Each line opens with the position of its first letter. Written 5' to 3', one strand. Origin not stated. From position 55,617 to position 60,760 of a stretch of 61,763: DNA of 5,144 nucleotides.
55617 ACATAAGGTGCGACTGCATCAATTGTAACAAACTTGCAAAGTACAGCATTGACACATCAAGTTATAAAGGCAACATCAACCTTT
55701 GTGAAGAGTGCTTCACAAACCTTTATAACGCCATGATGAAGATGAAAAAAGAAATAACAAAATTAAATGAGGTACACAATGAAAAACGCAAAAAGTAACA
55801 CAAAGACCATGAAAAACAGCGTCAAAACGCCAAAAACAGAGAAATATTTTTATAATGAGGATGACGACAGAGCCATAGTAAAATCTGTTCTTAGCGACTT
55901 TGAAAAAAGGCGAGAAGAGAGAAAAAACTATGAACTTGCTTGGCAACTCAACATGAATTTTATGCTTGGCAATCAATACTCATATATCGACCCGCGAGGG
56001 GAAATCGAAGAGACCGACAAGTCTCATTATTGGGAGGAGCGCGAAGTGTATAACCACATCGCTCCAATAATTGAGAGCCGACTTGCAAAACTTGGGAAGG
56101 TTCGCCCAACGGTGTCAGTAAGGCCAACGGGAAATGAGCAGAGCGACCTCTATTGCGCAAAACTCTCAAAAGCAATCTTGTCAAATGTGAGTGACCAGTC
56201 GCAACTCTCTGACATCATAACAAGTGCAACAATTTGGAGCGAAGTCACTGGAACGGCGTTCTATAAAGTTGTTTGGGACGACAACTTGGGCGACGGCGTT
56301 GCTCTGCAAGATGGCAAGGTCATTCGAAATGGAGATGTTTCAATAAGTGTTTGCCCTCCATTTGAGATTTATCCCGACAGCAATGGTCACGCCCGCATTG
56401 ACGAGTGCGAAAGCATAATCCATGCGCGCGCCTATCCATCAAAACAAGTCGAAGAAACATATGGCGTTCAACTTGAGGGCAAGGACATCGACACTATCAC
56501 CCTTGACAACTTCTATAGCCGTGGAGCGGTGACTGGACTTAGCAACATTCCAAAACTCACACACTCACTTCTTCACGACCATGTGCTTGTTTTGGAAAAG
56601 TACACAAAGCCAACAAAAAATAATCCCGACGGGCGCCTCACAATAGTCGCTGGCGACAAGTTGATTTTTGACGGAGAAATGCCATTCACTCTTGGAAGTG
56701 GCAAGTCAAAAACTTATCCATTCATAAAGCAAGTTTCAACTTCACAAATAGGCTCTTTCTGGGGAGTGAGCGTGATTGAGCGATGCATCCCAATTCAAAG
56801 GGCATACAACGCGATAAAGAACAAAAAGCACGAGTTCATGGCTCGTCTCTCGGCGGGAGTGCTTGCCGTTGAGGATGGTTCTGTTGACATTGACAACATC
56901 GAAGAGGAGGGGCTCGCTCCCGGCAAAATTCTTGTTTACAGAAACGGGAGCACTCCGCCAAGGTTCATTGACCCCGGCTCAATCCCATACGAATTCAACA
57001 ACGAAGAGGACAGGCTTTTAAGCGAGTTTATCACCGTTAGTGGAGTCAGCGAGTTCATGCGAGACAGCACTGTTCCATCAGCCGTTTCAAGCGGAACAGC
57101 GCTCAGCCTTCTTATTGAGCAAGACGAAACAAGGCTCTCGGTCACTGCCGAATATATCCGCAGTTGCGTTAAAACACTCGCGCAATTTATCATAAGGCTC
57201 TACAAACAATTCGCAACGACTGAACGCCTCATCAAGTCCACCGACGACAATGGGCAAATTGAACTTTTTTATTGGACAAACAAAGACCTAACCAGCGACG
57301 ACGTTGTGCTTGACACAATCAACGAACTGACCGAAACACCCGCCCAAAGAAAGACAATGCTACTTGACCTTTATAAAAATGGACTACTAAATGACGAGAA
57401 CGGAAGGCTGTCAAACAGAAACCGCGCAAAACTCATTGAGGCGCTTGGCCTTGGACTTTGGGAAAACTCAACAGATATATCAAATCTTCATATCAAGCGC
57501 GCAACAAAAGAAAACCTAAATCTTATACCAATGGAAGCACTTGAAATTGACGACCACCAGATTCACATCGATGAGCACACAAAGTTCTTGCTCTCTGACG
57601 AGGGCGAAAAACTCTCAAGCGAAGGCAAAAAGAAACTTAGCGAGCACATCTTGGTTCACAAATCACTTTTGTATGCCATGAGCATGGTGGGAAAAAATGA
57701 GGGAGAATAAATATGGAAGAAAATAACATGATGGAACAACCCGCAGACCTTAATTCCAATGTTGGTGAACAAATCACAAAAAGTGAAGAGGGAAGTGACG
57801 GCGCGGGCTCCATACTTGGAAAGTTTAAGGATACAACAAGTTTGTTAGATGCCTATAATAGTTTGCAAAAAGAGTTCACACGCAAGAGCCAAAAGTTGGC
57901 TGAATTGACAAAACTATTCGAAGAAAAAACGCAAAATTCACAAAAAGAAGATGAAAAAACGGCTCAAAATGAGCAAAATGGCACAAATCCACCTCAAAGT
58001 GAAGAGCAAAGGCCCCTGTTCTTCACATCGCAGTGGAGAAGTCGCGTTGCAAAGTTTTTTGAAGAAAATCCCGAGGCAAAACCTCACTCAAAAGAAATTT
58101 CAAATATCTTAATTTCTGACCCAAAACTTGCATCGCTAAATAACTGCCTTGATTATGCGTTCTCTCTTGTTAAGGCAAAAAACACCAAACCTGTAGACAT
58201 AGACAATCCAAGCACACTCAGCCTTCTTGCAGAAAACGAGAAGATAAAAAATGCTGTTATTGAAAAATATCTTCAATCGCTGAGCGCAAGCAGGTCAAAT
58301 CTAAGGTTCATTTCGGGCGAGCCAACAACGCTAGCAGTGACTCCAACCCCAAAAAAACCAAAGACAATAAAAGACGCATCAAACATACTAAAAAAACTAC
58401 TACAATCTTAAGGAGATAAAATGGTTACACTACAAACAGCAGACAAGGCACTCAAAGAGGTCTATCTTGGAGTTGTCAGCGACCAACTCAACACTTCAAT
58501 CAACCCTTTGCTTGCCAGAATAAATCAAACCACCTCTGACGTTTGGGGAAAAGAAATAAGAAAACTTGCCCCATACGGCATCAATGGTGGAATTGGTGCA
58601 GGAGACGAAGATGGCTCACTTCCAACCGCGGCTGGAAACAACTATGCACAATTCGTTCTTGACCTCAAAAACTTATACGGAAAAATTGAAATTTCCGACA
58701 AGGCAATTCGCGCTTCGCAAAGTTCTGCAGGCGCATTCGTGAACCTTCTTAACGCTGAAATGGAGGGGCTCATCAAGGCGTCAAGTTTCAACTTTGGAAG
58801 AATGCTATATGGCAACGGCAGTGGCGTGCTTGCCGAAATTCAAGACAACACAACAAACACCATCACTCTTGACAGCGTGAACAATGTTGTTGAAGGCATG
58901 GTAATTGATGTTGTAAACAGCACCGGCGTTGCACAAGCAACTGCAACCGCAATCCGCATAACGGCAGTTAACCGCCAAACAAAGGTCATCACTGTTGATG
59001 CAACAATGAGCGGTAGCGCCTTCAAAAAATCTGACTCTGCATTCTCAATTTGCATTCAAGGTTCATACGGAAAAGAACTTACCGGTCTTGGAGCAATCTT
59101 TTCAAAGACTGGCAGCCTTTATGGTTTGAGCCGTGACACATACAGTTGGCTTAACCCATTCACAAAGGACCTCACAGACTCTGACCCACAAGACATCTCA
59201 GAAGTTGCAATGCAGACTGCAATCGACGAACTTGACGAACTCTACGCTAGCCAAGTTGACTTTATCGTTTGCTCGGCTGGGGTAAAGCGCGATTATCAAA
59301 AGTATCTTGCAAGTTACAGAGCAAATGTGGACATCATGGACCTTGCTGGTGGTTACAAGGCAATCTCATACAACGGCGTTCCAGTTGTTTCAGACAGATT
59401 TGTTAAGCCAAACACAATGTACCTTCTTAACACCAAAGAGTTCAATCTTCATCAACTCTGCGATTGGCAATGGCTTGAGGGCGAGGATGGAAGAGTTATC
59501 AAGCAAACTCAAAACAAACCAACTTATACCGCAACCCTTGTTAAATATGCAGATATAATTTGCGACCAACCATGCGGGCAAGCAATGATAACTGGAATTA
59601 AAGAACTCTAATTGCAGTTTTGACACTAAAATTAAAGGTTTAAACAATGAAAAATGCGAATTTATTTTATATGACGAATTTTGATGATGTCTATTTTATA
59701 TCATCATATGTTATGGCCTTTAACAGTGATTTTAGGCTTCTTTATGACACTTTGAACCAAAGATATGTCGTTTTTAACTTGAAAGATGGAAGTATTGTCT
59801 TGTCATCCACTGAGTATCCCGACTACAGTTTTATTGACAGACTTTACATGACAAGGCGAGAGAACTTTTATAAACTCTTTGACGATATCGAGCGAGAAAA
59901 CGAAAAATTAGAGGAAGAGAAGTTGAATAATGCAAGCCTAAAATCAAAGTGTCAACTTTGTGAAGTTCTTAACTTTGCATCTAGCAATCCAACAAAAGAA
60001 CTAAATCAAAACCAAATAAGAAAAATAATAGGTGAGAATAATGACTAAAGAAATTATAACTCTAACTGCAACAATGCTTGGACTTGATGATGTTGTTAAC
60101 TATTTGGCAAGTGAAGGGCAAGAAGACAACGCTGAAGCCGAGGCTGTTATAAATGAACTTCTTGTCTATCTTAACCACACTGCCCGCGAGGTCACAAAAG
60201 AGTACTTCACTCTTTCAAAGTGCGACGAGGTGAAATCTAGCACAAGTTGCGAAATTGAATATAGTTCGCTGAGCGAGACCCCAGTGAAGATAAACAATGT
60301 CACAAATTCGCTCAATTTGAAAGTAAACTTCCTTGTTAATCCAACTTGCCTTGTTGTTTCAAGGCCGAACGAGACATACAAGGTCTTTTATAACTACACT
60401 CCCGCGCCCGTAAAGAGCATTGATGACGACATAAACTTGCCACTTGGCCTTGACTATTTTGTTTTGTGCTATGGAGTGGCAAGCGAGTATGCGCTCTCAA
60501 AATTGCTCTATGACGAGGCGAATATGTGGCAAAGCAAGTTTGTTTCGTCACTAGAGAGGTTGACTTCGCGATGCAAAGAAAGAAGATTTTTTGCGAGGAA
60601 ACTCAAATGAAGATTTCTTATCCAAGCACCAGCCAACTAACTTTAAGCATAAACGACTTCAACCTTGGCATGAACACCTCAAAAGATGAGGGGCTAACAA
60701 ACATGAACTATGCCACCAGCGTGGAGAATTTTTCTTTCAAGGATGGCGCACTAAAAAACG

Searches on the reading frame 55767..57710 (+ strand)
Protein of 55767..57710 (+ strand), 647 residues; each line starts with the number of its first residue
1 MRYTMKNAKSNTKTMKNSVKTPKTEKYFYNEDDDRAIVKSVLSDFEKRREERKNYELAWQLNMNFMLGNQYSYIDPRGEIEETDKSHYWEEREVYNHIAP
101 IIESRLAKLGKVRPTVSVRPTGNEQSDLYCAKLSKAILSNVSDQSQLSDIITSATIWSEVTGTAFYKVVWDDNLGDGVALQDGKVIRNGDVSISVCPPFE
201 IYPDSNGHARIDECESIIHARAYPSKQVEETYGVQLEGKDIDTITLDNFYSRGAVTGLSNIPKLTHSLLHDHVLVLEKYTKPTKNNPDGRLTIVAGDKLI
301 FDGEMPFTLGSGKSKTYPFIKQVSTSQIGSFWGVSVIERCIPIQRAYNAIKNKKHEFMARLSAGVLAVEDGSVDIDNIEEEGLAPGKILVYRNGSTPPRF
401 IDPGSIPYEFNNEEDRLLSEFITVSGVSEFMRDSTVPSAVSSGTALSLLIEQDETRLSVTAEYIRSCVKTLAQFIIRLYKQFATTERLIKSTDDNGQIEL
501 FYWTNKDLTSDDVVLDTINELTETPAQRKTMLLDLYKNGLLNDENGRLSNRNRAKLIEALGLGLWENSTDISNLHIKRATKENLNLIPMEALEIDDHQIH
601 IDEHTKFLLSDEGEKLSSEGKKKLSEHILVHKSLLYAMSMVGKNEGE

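Call 7: search_protein_families(library=pfam, proteins=[window:55767-57710:+], max_evalue=0.01)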
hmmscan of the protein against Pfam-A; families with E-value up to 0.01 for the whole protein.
window:55767-57710:+ (647 aa): 2 families
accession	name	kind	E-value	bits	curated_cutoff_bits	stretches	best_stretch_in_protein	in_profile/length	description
PF16510.12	P22_portal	-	2.1e-15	56.7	26.1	1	92-520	45-480/594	Phage P22-like portal protein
PF23899.1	SU10_portal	-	1.5e-05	24.1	30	1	187-499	184-494/593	Phage SU10 portal protein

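Call 12: search_dna_similar(query=window:55767-57710:+, collection=phages, mode=protein)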
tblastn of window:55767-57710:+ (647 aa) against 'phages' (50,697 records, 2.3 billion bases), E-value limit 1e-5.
Records with a match: 15; places in all: 15; records where one place covers at least 80% of the query: 5.
Best place of each record, by identity: <60% 15.
By first word of the organism name: Arthrobacter 8; Microbacterium 2; Caudoviricetes 2; Paenibacillus 2; Cellulosimicrobium 1.
By host as written in the record: Arthrobacter sp. ATCC 21022 8; Microbacterium paraoxydans NRRL B-14843 2; - 2; Cellulosimicrobium sp. 1; Paenibacillus larvae Pl02-27 1; Paenibacillus larvae SV21 1.
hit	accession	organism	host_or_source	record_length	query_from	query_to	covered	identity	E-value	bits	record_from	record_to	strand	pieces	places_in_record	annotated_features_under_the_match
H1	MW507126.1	Microbacterium phage Shocker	Microbacterium paraoxydans NRRL B-14843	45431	1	607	94%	23.8%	4e-35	149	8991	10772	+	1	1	20: portal protein | 19: hypothetical protein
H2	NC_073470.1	Microbacterium phage Shocker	Microbacterium paraoxydans NRRL B-14843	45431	1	607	94%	23.8%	4e-35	149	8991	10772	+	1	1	20: portal protein | 19: hypothetical protein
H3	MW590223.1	Cellulosimicrobium phage DS1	Cellulosimicrobium sp.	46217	28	637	94%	22.1%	8e-30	132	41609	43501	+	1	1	hypothetical protein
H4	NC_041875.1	Arthrobacter phage Jasmine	Arthrobacter sp. ATCC 21022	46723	59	594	83%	24.3%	6e-34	145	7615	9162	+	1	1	15: portal protein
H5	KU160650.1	Arthrobacter phage Jasmine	Arthrobacter sp. ATCC 21022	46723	59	594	83%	24.3%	6e-34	145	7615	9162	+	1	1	15: portal protein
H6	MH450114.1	Arthrobacter phage Brad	Arthrobacter sp. ATCC 21022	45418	59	546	75%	24.8%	7e-34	145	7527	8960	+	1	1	13: portal protein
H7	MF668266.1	Arthrobacter phage Adat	Arthrobacter sp. ATCC 21022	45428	59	546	75%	24.8%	7e-34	145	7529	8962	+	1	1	portal protein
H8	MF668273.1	Arthrobacter phage GurgleFerb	Arthrobacter sp. ATCC 21022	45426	59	546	75%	24.8%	7e-34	145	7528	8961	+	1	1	portal protein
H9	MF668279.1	Arthrobacter phage Nellie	Arthrobacter sp. ATCC 21022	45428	59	546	75%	24.8%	7e-34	145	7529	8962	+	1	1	portal protein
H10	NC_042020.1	Arthrobacter phage Adat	Arthrobacter sp. ATCC 21022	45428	59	546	75%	24.8%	7e-34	145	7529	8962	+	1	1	portal protein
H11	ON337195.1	Arthrobacter phage Casserole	Arthrobacter sp. ATCC 21022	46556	59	546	75%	24.6%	2e-33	143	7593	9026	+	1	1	13: portal protein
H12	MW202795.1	Caudoviricetes sp.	Manatee Spring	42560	42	546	78%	22.0%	3e-27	124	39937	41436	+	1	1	portal protein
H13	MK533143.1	Paenibacillus phage vB_PlaP_API480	Paenibacillus larvae Pl02-27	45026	89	490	62%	21.9%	3e-7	60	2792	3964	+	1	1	portal protein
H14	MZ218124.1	Paenibacillus phage SV21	Paenibacillus larvae SV21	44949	89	490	62%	21.4%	4e-7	60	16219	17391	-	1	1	portal protein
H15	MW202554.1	Caudoviricetes sp.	Manatee Spring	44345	264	606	53%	19.6%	4e-10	69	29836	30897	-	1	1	portal protein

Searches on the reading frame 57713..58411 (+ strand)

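Call 19: search_protein_families(library=pfam, proteins=[window:57713-58411:+], max_evalue=0.001)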
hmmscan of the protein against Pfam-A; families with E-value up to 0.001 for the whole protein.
window:57713-58411:+ (232 aa): 0 families

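Call 37: search_protein_families(library=ncbifam, proteins=[window:57713-58411:+], max_evalue=0.01)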
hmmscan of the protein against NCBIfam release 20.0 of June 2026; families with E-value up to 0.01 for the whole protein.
window:57713-58411:+ (232 aa): 0 families

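Call 58: search_protein_families(library=phrogs, proteins=[window:57713-58411:+], max_evalue=0.01)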
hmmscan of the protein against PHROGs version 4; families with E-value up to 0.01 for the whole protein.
window:57713-58411:+ (232 aa): 1 family
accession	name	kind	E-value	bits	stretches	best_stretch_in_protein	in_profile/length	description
phrog_27607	-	unknown function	0.0072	17.5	0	37-71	3-37/49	-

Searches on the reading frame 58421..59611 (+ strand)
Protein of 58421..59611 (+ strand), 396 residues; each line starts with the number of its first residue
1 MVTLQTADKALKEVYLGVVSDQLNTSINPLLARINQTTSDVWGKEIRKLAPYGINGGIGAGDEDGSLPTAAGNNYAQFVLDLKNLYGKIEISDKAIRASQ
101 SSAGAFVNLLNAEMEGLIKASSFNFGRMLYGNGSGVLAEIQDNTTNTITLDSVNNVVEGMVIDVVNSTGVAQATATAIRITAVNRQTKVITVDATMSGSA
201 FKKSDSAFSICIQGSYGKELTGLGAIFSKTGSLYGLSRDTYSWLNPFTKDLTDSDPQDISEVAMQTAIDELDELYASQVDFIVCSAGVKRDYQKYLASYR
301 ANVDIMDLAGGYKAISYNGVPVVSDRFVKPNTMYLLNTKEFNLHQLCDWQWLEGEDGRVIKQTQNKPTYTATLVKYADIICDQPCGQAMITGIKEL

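Call 19: search_protein_families(library=pfam, proteins=[window:58421-59611:+], max_evalue=0.001)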
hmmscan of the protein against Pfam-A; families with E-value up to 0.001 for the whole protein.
window:58421-59611:+ (396 aa): 0 families

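Call 37: search_protein_families(library=ncbifam, proteins=[window:58421-59611:+], max_evalue=0.01)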
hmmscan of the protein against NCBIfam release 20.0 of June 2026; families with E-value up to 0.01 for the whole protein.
window:58421-59611:+ (396 aa): 1 family
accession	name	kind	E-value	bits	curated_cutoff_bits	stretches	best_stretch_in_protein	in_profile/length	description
NF033394.1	capsid_maj_Podo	equivalog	5.1e-81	272.3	80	1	3-393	1-310/311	phage major capsid protein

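Call 58: search_protein_families(library=phrogs, proteins=[window:58421-59611:+], max_evalue=0.01)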
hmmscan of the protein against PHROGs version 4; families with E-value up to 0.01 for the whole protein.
window:58421-59611:+ (396 aa): 2 families
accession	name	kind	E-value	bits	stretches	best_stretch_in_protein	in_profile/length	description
phrog_14242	-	head and packaging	1.2e-58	199.7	1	3-395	4-390/396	major head protein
phrog_9953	-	head and packaging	8.1e-15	56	1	216-392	143-328/329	major head protein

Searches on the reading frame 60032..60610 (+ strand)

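Call 37: search_protein_families(library=ncbifam, proteins=[window:60032-60610:+], max_evalue=0.01)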
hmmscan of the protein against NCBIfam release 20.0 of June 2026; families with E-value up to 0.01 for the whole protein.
window:60032-60610:+ (192 aa): 0 families

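Call 58: search_protein_families(library=phrogs, proteins=[window:60032-60610:+], max_evalue=0.01)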
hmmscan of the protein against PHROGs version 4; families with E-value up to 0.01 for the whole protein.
window:60032-60610:+ (192 aa): 0 families

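Call 59: search_protein_families(library=pfam, proteins=[window:60032-60610:+], max_evalue=0.05)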
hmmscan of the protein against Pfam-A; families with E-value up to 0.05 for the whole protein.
window:60032-60610:+ (192 aa): 1 family
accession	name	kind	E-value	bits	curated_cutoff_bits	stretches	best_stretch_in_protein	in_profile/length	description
PF23583.2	EF_HAND_2_PLCG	-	0.026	15.3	27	1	18-62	9-54/71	PLCG EF-hand motif 2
